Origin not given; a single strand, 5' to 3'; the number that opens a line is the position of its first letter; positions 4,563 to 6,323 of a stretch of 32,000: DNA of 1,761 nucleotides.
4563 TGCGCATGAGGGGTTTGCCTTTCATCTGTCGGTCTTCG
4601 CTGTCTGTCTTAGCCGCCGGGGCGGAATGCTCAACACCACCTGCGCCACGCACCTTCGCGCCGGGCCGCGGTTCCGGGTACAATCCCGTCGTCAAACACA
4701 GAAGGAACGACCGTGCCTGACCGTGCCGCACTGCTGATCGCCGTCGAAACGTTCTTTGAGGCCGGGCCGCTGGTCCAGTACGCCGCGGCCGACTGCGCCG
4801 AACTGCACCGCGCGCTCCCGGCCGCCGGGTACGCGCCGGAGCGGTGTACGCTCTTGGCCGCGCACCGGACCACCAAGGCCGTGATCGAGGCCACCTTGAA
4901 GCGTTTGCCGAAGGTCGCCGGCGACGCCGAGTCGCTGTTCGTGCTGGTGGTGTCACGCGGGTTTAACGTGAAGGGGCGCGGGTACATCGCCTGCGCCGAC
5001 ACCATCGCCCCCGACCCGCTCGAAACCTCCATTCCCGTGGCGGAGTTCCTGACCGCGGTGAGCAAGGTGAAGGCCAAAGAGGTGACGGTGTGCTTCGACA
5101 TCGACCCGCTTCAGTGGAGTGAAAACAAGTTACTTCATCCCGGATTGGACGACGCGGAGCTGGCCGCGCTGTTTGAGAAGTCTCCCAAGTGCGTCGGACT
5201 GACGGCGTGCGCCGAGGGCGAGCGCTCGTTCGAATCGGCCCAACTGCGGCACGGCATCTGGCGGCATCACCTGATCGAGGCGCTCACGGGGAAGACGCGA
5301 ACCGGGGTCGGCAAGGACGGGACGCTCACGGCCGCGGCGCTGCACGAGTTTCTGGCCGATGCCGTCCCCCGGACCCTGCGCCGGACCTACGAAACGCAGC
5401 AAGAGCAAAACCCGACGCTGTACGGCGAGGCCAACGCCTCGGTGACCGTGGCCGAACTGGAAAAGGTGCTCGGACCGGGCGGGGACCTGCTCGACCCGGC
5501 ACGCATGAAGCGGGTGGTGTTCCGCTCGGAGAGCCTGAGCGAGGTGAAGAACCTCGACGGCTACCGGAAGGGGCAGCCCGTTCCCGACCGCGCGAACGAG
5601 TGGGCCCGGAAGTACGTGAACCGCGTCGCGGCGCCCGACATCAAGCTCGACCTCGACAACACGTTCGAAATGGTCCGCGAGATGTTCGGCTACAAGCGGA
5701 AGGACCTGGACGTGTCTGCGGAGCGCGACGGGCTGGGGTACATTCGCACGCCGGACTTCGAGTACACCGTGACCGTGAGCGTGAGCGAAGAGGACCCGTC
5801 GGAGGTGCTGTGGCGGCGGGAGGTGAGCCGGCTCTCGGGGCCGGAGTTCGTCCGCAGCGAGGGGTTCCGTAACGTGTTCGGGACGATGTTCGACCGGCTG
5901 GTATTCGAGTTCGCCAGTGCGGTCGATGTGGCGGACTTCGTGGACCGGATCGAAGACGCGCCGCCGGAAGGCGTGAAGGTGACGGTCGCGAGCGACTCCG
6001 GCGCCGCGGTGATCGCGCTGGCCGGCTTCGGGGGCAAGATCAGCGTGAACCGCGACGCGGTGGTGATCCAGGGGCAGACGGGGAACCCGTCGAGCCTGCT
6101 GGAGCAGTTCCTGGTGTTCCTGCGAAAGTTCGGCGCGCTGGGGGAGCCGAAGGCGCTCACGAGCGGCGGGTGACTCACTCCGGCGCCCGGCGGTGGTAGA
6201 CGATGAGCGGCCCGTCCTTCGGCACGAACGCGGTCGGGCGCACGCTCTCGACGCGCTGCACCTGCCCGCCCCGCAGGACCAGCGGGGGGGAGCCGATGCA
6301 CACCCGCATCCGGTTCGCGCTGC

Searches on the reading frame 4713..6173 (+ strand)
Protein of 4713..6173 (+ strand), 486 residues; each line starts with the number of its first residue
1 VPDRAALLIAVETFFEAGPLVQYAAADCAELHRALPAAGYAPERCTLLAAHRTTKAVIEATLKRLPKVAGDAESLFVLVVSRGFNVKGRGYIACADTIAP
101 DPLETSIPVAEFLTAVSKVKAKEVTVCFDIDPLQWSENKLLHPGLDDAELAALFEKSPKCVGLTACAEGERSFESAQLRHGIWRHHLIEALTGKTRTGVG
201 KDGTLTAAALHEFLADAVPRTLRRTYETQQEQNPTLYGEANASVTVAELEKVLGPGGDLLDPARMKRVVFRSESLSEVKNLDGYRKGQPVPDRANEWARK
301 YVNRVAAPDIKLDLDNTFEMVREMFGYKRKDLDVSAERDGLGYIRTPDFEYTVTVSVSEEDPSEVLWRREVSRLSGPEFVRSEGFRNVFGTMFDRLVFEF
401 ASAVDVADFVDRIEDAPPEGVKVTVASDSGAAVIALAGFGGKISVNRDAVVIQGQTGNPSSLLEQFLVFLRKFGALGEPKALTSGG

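Call 11: search_protein_families(library=pfam, proteins=[window:4713-6173:+], max_evalue=0.001)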
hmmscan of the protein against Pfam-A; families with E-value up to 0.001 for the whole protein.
window:4713-6173:+ (486 aa): 1 family
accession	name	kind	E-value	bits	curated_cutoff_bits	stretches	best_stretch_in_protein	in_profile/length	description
PF00656.27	Peptidase_C14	-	8.5e-05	22.8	21.4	1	4-237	2-224/233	Caspase domain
